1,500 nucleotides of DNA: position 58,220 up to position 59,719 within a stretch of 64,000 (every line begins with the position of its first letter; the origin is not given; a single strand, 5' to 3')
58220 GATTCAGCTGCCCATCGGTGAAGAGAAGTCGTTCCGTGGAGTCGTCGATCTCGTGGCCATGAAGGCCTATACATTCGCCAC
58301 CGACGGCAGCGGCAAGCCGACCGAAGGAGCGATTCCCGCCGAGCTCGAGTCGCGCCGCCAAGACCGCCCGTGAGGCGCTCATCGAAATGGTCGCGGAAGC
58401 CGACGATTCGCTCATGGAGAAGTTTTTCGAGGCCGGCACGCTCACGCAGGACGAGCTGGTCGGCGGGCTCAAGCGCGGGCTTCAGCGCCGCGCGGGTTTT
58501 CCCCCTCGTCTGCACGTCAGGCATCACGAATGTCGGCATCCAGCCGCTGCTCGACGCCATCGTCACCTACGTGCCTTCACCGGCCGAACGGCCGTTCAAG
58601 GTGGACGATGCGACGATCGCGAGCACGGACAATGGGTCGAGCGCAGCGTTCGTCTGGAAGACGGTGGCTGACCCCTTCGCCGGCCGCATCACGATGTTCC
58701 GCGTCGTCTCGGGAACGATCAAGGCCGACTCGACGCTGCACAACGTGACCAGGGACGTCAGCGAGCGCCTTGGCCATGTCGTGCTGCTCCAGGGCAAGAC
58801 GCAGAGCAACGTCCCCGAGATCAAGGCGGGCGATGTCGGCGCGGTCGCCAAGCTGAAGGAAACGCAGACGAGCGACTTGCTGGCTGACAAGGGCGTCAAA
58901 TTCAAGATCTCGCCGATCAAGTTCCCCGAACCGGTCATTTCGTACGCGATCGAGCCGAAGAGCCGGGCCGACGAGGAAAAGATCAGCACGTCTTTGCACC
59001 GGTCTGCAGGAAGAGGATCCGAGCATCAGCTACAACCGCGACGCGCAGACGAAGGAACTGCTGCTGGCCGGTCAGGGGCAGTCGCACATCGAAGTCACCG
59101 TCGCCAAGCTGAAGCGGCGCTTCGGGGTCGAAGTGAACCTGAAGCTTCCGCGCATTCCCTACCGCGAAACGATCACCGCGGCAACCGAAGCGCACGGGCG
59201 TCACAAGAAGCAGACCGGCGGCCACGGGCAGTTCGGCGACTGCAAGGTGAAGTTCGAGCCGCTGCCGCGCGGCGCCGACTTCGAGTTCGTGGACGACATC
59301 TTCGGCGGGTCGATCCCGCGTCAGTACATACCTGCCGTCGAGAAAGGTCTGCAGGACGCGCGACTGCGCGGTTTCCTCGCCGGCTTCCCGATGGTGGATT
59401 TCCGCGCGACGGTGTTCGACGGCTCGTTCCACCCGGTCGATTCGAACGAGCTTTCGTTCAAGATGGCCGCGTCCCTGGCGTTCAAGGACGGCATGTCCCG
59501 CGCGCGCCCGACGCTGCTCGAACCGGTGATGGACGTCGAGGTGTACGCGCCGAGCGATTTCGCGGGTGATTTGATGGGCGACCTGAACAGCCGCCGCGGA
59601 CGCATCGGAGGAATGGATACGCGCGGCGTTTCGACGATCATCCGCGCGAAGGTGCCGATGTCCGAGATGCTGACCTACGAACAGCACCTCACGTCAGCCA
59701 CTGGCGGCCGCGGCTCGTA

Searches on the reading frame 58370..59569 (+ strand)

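Call 61: search_protein_families(library=pfam, proteins=[window:58370-59569:+], max_evalue=0.00001)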
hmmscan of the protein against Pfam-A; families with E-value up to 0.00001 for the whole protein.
window:58370-59569:+ (399 aa): 3 families
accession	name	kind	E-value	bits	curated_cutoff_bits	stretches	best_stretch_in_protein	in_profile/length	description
PF22042.2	EF-G_D2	-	1.7e-13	50.9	27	1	92-172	3-82/84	Elongation factor G domain 2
PF03144.31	GTP_EFTU_D2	-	2.8e-07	31.3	30.3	1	105-171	1-72/73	Elongation factor Tu domain 2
PF14492.12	EFG_III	-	9e-07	29.3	27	1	185-211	1-27/75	Elongation Factor G, domain III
